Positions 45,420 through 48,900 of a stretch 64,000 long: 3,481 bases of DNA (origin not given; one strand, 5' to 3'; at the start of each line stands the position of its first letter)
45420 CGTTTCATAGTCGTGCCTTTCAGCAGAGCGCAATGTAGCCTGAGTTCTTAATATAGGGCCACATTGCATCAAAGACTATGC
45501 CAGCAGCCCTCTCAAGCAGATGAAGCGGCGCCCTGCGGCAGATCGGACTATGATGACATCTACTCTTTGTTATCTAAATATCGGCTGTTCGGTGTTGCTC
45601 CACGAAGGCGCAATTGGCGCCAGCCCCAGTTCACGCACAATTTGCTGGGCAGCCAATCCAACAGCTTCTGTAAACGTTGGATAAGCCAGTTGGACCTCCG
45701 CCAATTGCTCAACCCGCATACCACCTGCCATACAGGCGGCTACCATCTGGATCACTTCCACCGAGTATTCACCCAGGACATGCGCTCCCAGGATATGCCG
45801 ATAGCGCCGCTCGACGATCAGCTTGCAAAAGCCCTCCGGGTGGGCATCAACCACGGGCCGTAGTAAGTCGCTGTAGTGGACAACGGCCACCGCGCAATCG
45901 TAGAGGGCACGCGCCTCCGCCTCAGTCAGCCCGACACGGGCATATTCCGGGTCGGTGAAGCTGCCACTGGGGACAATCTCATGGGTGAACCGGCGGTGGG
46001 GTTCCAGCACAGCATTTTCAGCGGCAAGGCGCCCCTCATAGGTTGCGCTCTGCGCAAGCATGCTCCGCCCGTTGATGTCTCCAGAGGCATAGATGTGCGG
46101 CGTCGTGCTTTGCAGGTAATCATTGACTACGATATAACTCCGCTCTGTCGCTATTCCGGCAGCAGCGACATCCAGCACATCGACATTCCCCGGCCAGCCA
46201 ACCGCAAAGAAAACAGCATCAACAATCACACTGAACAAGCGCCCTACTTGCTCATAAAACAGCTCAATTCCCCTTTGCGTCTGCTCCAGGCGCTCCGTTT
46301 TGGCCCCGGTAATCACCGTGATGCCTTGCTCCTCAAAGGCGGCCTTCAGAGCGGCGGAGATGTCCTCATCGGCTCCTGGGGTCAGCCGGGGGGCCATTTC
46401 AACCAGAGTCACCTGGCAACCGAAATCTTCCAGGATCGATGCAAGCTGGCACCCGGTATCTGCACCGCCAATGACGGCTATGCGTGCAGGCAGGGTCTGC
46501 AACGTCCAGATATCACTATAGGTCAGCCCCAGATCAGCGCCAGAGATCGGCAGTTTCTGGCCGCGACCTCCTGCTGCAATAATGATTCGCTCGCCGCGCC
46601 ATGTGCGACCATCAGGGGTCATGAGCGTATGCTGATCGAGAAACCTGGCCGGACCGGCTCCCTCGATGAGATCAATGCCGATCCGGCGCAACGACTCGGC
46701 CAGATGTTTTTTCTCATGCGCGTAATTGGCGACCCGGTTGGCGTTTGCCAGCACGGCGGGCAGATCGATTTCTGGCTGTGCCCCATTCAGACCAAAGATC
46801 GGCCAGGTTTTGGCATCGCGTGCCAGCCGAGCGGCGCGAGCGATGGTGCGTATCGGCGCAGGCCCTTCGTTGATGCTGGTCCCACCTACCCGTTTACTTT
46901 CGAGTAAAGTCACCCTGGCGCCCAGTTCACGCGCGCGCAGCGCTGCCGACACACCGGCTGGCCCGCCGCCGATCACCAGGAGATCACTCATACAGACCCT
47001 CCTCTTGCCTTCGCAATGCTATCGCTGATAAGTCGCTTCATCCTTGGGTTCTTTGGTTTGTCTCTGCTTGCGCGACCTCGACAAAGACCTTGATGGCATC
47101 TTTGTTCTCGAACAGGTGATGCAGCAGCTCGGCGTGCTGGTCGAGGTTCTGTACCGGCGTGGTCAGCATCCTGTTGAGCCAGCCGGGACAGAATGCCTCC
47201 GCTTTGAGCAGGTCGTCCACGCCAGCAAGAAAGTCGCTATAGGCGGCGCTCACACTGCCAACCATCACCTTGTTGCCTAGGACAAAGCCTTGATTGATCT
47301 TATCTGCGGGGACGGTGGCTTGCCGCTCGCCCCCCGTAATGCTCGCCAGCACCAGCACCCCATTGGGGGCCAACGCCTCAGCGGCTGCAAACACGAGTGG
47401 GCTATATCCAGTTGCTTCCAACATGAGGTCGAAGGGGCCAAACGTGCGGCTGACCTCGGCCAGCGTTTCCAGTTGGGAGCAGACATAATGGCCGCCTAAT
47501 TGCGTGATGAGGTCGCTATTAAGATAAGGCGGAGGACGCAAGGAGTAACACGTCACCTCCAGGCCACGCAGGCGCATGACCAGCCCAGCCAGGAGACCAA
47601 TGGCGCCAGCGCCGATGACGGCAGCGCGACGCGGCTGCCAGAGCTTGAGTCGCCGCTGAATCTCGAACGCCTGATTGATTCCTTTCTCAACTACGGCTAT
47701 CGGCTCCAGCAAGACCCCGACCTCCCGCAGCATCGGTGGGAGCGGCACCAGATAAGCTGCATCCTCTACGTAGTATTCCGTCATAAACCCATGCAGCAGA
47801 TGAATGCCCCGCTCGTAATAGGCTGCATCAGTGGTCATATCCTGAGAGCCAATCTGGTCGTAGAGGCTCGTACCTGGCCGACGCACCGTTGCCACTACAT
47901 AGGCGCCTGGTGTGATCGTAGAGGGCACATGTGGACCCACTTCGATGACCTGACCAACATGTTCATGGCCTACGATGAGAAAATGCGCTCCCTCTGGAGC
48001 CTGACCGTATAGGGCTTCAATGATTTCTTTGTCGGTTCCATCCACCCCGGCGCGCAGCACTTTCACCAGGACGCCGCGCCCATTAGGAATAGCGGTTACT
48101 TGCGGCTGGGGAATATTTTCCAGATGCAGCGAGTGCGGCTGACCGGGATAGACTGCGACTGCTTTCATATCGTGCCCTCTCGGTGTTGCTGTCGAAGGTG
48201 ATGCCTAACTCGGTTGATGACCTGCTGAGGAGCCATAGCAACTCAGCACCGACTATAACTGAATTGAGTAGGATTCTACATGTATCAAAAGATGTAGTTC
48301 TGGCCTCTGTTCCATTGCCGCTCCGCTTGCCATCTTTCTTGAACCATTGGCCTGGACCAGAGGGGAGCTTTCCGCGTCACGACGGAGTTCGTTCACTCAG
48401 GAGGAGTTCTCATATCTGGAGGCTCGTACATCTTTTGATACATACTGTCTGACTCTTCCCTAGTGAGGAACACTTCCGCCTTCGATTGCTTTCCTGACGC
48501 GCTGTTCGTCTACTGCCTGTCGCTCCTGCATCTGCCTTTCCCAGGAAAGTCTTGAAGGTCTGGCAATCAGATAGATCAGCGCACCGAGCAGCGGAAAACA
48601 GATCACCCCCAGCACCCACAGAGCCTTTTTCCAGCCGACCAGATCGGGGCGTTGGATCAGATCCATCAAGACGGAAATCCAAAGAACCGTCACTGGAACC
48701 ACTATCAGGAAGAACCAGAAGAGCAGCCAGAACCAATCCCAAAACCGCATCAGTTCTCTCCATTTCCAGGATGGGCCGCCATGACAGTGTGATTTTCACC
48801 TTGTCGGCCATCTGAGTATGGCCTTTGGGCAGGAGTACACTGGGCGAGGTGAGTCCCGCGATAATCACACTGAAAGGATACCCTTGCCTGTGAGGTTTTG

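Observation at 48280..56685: Six copies of the 17-nt motif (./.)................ in strictly alternating orientation, restricted to intergenic gaps of an 8.4-kb block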

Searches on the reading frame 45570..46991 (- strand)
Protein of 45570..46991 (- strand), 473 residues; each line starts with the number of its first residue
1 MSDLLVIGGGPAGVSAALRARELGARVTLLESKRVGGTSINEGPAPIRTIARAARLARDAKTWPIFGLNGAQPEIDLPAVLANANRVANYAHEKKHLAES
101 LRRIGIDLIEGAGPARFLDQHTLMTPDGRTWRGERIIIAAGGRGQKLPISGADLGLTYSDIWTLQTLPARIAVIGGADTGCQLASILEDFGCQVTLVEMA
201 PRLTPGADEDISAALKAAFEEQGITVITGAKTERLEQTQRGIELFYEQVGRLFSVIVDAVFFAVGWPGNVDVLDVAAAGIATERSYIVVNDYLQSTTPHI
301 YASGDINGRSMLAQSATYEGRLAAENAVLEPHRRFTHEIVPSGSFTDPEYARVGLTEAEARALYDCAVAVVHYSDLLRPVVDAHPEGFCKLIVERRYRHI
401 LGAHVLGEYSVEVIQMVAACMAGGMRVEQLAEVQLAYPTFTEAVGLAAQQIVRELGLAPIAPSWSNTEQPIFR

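Call 9: search_protein_families(library=pfam, proteins=[window:45570-46991:-])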
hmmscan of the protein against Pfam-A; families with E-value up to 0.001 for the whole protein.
window:45570-46991:- (473 aa): 13 families
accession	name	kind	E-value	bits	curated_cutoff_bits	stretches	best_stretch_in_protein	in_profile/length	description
PF07992.20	Pyr_redox_2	-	2.5e-54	185.1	26.1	1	3-320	2-291/291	Pyridine nucleotide-disulphide oxidoreductase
PF00070.33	Pyr_redox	-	3.1e-27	95.3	22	1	170-241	1-72/82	Pyridine nucleotide-disulphide oxidoreductase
PF02852.28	Pyr_redox_dim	-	4.6e-24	85.2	25.3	1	340-447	1-109/110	Pyridine nucleotide-disulphide oxidoreductase, dimerisation domain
PF13738.12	Pyr_redox_3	-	1.9e-17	63.9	30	1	5-304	1-305/305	Pyridine nucleotide-disulphide oxidoreductase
PF01266.30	DAO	-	3.4e-10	40.4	27.9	1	3-41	1-41/353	FAD dependent oxidoreductase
PF12831.13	FAD_oxidored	-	2.7e-08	34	27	1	3-49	1-48/416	FAD dependent oxidoreductase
PF01134.28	GIDA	-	7.9e-08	32.2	22.1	1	3-32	1-30/391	Glucose inhibited division protein A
PF13450.12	NAD_binding_8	-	8.5e-08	32.8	21.9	1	6-39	1-35/68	NAD(P)-binding Rossmann-like domain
PF03486.20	HI0933_like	-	2.5e-07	30.8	50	1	3-35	2-34/244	HI0933-like protein Rossmann domain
PF01262.27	AlaDh_PNT_C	-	6.1e-07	29.5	23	1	4-35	31-62/214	Alanine dehydrogenase/PNT, C-terminal domain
PF00890.30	FAD_binding_2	-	7.2e-06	25.9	20.4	1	3-38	1-37/414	FAD binding domain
PF01494.25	FAD_binding_3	-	2e-05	24.4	22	0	3-33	3-33/349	FAD binding domain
PF05834.18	Lycopene_cycl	-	0.0003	20.4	23.4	0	3-32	1-32/380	Lycopene cyclase protein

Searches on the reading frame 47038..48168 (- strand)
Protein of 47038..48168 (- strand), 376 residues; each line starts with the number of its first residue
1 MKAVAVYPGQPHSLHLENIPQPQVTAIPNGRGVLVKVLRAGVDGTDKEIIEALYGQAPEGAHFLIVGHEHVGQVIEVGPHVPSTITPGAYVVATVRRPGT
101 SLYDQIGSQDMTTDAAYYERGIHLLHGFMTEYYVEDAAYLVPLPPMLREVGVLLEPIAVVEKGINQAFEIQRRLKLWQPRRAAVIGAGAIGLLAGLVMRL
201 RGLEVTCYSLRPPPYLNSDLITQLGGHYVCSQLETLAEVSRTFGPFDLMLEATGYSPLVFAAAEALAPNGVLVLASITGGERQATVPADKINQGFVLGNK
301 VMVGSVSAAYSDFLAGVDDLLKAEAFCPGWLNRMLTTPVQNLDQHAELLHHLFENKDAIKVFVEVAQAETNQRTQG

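Call 9: search_protein_families(library=pfam, proteins=[window:47038-48168:-])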
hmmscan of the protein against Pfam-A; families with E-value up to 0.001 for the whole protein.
window:47038-48168:- (376 aa): 3 families
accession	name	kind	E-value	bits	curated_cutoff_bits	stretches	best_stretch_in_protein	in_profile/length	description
PF16912.11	Glu_dehyd_C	-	1.2e-47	162.6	34.9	1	149-364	2-210/211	Glucose dehydrogenase C-terminus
PF08240.17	ADH_N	-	5.5e-12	46.3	23.5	1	32-144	4-103/104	Alcohol dehydrogenase GroES-like domain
PF00107.32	ADH_zinc_N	-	1.4e-05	25.4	31.8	1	189-314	1-121/129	Zinc-binding dehydrogenase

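Call 10: find_encoding_contigs(protein=window:47038-48168:-, flank=10000, max_places=6)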
Protein window:47038-48168:- (376 aa): 1 contig read that carries it; 1 place shown.
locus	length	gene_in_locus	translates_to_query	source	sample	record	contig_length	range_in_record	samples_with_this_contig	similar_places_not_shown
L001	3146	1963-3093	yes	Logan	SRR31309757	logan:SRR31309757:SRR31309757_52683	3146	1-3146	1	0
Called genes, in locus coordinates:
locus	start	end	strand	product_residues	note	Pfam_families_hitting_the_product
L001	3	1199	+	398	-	?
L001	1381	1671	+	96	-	PF13396:PLDc_N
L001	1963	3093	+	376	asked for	PF08240:ADH_N, PF16912:Glu_dehyd_C, PF00107:ADH_zinc_N (weak)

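Call 51: search_protein_families(library=ncbifam, proteins=[window:47038-48168:-])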
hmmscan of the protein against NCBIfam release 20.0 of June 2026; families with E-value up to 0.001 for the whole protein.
window:47038-48168:- (376 aa): 12 families
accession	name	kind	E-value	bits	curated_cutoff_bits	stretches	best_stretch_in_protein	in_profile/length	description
NF041097.1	keto_inos_dh_IolM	equivalog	7.7e-12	44.6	450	1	13-288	39-323/389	scyllo-inosose 3-dehydrogenase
NF007375.0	PRK09880.1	equivalog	9.9e-09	34.4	469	1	29-277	26-267/344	L-idonate 5-dehydrogenase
NF007489.0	PRK10083.1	equivalog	1.6e-08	33.9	376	1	9-193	7-175/339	Zn-dependent oxidoreductase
NF003808.0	PRK05396.1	equivalog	3e-08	32.9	380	1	12-277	11-264/341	L-threonine 3-dehydrogenase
TIGR00692.1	tdh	equivalog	1.3e-07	31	458.35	1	30-278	23-263/340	L-threonine 3-dehydrogenase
NF047908.1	AldhRedAhr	equivalog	2.8e-07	29.7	470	1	33-275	31-259/335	NADPH-dependent aldehyde reductase Ahr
TIGR03366.1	HpnZ_proposed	hypoth_equivalog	3e-07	29.9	328.1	1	33-277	8-254/315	putative phosphonate catabolism associated alcohol dehydrogenase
NF041172.1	AcrlCoa_red_Thmprot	equivalog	1.1e-06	27.9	500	1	1-167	1-158/334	acryloyl-CoA reductase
NF007642.0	PRK10309.1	equivalog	1.9e-06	27.3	550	1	13-237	11-217/347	galactitol-1-phosphate 5-dehydrogenase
NF010344.0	PRK13771.1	subfamily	1.2e-05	24.5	349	1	1-206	1-191/334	putative alcohol dehydrogenase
TIGR02818.1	adh_III_F_hyde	equivalog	0.00015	21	543.95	1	3-92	5-84/368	S-(hydroxymethyl)glutathione dehydrogenase/class III alcohol dehydrogenase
TIGR01202.1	bchC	equivalog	0.00086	18.5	291.25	0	30-196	25-162/308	chlorophyll synthesis pathway protein BchC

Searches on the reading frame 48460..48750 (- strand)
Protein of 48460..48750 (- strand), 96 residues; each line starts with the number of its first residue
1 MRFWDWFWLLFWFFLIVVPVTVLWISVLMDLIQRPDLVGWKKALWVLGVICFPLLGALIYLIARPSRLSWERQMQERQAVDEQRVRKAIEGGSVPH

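Call 9: search_protein_families(library=pfam, proteins=[window:48460-48750:-])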
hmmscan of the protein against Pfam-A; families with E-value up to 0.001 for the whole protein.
window:48460-48750:- (96 aa): 1 family
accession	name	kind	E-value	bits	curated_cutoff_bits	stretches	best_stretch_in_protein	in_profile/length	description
PF13396.11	PLDc_N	-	8.4e-08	32.5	23.3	1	22-64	1-41/42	Phospholipase_D-nuclease N-terminal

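Call 27: find_homologous_proteins(query=window:48460-48750:-)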
Query window:48460-48750:- (96 aa): 6 proteins with E <= 0.001 among 6 candidates.
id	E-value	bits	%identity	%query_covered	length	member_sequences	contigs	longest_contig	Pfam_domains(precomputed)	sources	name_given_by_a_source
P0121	1.3e-57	210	100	100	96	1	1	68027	PF13396.12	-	-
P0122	4.6e-42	160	73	98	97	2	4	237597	PF13396.12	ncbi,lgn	ncbi:MAG TPA: PLD nuclease N-terminal domain-containing protein [Ktedonobacterales bacterium]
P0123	2.2e-36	142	77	69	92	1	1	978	PF13396.12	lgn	-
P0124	3.0e-16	77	52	82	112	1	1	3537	PF13396.12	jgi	jgi:hypothetical protein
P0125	3.3e-5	42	45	68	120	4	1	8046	PF09851.15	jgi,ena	jgi:type VI protein secretion system component VasK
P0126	3.8e-5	42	45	68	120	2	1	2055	PF09851.15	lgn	-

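Call 28: find_encoding_contigs(protein=P0123, flank=10000)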
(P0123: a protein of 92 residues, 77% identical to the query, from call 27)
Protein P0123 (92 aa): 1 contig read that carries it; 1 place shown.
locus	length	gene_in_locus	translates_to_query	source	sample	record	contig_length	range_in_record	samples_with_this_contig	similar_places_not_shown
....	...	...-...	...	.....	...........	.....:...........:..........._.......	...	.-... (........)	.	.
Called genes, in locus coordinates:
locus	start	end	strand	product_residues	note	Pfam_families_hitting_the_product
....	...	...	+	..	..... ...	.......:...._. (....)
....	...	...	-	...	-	?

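Call 29: find_encoding_contigs(protein=P0124, flank=10000)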
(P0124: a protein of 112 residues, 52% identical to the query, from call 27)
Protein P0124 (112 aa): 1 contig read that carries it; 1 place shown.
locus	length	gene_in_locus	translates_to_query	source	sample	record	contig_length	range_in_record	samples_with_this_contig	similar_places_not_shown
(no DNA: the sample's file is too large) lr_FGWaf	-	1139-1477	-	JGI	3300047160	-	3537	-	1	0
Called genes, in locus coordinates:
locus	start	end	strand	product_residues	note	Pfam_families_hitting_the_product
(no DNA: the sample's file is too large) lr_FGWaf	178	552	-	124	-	-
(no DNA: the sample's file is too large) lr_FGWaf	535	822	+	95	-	-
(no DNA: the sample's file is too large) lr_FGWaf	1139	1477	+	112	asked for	PF13396:PLDc_N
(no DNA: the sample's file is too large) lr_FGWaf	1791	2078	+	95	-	-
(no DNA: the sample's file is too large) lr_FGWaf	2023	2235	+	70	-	-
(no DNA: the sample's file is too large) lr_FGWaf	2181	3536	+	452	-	?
